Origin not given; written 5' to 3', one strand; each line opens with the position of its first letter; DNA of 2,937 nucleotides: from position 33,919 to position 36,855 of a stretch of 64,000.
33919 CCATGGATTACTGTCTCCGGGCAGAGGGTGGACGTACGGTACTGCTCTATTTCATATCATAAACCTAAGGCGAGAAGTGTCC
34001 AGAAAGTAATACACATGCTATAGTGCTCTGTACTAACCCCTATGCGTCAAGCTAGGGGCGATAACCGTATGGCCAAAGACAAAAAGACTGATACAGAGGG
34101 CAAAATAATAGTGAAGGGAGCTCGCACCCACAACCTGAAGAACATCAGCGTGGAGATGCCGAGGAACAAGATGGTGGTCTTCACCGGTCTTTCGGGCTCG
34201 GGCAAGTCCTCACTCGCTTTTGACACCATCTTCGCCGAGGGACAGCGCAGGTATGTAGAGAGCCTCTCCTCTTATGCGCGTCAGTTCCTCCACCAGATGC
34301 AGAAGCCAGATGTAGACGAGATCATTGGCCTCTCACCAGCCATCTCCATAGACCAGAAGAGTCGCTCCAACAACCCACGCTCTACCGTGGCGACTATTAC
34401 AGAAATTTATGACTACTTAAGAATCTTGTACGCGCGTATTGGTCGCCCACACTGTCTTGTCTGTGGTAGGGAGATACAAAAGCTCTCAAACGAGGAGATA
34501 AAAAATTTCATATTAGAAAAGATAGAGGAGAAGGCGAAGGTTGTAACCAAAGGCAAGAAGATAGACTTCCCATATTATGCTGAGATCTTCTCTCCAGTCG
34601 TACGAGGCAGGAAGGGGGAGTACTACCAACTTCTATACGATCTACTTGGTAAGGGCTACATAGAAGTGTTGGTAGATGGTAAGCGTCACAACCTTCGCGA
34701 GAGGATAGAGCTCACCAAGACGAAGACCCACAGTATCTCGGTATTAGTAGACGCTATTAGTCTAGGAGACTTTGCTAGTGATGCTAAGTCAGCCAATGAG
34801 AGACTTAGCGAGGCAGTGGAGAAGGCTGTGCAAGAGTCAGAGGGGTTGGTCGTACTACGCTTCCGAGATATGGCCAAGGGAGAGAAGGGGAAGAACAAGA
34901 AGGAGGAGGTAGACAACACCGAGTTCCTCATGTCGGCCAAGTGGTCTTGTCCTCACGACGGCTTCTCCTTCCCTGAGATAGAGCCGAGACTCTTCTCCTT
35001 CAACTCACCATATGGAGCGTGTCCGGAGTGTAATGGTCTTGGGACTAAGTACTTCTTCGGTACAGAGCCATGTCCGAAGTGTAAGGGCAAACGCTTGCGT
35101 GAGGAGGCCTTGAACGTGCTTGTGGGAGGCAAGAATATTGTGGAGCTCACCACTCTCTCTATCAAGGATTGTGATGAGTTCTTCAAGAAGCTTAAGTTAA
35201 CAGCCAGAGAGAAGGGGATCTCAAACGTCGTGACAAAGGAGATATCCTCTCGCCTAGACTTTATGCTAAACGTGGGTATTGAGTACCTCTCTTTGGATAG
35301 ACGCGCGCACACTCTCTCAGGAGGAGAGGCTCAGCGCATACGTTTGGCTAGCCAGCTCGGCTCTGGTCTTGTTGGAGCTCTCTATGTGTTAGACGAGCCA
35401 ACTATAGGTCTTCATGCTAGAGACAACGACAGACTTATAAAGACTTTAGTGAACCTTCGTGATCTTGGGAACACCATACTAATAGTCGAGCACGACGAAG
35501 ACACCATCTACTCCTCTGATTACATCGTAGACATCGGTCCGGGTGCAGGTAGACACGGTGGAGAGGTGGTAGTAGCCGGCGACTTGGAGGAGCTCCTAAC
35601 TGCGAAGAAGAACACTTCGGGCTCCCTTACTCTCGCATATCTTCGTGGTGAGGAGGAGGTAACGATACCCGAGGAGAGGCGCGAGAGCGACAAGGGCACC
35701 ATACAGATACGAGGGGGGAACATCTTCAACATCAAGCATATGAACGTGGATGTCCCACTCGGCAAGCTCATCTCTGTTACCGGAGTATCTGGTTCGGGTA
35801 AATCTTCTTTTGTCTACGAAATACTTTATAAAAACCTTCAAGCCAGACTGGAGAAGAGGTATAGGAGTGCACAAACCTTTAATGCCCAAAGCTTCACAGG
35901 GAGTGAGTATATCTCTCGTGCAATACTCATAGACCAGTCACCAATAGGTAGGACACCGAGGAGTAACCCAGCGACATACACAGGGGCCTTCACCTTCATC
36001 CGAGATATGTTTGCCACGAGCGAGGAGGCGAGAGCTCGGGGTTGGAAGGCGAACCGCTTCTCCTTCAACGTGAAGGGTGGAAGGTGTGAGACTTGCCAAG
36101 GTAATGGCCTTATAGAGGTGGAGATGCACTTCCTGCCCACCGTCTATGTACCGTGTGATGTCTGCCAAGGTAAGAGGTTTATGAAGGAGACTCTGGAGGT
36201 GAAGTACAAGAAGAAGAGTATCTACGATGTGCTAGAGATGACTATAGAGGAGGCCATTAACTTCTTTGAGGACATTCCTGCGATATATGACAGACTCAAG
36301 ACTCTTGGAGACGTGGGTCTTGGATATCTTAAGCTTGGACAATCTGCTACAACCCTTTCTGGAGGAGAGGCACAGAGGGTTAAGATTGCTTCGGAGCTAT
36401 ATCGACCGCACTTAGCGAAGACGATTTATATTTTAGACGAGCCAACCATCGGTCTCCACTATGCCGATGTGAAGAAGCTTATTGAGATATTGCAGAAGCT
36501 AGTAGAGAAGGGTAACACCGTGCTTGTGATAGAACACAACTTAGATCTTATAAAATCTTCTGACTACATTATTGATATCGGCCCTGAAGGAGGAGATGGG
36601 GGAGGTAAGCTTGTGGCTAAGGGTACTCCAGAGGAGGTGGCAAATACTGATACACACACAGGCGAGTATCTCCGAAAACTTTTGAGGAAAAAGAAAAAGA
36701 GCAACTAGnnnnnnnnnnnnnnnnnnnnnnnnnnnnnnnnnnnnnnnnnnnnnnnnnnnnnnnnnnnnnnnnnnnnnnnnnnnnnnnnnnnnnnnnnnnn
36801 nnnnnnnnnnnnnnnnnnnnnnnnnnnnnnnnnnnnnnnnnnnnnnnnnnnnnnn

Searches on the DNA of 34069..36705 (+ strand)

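Call 72: search_rna_families(sources=[L116, L120, L130, L151, L154, L111], threshold=evalue, max_evalue=0.1)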
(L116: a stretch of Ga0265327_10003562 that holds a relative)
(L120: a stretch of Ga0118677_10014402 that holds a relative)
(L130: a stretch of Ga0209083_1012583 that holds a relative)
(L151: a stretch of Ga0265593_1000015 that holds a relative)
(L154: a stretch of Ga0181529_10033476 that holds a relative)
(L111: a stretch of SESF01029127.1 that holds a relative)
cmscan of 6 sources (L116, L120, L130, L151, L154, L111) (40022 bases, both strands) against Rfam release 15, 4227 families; matches with E-value up to 0.1: 4.
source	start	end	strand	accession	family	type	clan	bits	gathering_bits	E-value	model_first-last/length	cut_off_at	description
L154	482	591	+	RF00514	His_leader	Cis-reg; leader;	-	33.9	49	0.07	1-126/126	no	Histidine operon leader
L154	540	594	-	RF04255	MIR8001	Gene; miRNA;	-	30.4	90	0.056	1-67/67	no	MIR8001 microRNA precursor family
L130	833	947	+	RF00558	L20_leader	Cis-reg; leader;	-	30.3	58.7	0.037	1-127/127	no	Ribosomal protein L20 leader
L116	5600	5686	-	RF02621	BSnc120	Gene; sRNA;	-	28.6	114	0.011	1-88/88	no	Brucella sRNA 120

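Call 81: search_rna_families(source=L081, start=2640, end=3040, threshold=evalue, max_evalue=10)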
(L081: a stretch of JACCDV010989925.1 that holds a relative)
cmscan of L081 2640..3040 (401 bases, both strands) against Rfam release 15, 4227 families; matches with E-value up to 10: 4.
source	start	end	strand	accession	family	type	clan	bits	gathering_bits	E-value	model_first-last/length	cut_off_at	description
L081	2870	2916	+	RF01194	sn2903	Gene; snRNA; snoRNA; CD-box;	CL00066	16.2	50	0.6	1-91/91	no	Small nucleolar RNA sn2903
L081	2670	2713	-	RF00489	ctRNA_p42d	Gene; antisense;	-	13.6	50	6.3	1-46/46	no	ctRNA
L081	2906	3027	-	RF01955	NEAT1_1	Gene; lncRNA;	-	12.7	50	5.3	1-122/122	no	Nuclear enriched abundant transcript 1 conserved region 1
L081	2819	2866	-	RF01130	sR46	Gene; snRNA; snoRNA; CD-box;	-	10.4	50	7.9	1-56/56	no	Small nucleolar RNA sR46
